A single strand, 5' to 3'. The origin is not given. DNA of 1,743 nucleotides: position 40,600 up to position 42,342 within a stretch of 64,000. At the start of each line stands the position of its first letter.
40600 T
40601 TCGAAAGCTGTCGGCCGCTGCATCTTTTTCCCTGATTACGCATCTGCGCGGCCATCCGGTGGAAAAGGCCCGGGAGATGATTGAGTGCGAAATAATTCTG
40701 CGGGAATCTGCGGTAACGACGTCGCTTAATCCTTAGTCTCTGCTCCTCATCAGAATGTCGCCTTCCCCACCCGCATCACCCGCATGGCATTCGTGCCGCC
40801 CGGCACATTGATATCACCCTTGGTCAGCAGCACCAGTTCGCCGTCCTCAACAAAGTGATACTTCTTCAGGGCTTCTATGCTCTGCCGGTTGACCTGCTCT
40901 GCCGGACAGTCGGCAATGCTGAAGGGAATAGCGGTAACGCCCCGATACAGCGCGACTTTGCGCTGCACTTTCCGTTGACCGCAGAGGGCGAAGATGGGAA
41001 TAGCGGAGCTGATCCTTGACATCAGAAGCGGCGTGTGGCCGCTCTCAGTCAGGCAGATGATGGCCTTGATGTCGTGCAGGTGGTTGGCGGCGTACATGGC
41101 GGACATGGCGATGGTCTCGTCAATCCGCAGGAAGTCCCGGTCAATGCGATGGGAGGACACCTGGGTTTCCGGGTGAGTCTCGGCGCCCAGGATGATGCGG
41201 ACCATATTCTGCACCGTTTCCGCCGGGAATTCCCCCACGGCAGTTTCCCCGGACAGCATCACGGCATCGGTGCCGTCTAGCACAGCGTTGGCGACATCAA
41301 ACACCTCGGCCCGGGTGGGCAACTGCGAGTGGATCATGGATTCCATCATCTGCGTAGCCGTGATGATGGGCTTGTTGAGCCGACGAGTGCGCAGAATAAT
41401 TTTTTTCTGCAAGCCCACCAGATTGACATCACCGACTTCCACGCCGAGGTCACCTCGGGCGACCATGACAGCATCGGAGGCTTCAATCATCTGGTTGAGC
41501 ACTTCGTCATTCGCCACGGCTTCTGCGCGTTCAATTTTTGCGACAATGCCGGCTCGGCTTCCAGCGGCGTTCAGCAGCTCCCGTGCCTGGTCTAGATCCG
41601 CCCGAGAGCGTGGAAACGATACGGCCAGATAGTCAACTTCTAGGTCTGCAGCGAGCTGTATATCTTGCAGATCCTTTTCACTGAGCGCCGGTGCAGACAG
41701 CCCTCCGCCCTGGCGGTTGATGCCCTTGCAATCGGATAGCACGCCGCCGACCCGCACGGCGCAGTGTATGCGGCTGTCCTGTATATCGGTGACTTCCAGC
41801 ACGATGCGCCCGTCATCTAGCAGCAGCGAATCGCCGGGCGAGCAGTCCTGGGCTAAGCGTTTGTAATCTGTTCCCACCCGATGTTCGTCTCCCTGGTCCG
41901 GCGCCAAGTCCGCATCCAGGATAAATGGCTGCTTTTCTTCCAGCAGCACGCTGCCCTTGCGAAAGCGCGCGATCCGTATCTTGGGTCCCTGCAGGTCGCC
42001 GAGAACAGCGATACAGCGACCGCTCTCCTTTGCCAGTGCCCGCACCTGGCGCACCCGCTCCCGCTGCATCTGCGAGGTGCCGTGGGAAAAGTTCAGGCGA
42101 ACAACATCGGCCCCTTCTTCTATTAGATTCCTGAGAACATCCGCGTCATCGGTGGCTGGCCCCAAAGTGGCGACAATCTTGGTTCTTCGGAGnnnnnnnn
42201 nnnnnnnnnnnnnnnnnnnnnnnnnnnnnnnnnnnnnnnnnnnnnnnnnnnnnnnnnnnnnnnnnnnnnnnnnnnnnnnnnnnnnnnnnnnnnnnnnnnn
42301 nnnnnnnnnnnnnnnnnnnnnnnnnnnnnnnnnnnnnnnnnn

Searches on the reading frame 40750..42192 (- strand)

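Call 14: search_protein_families(library=pfam, proteins=[window:40750-42192:-], max_evalue=0.001)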
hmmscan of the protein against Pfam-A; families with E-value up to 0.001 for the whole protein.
window:40750-42192:- (480 aa): 4 families
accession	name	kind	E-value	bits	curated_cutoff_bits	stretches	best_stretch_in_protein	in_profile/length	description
PF00224.27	PK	-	7.1e-110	367.6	30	1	2-327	2-328/328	Pyruvate kinase, barrel domain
PF02887.21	PK_C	-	6.8e-29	100.7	28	1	359-473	1-114/114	Pyruvate kinase, alpha/beta domain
PF00478.31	IMPDH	-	0.00026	20.6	25.6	1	3-55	92-144/345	IMP dehydrogenase / GMP reductase domain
PF25509.1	DUF7916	-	0.0005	19.6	27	0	16-59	181-224/296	Domain of unknown function (DUF7916)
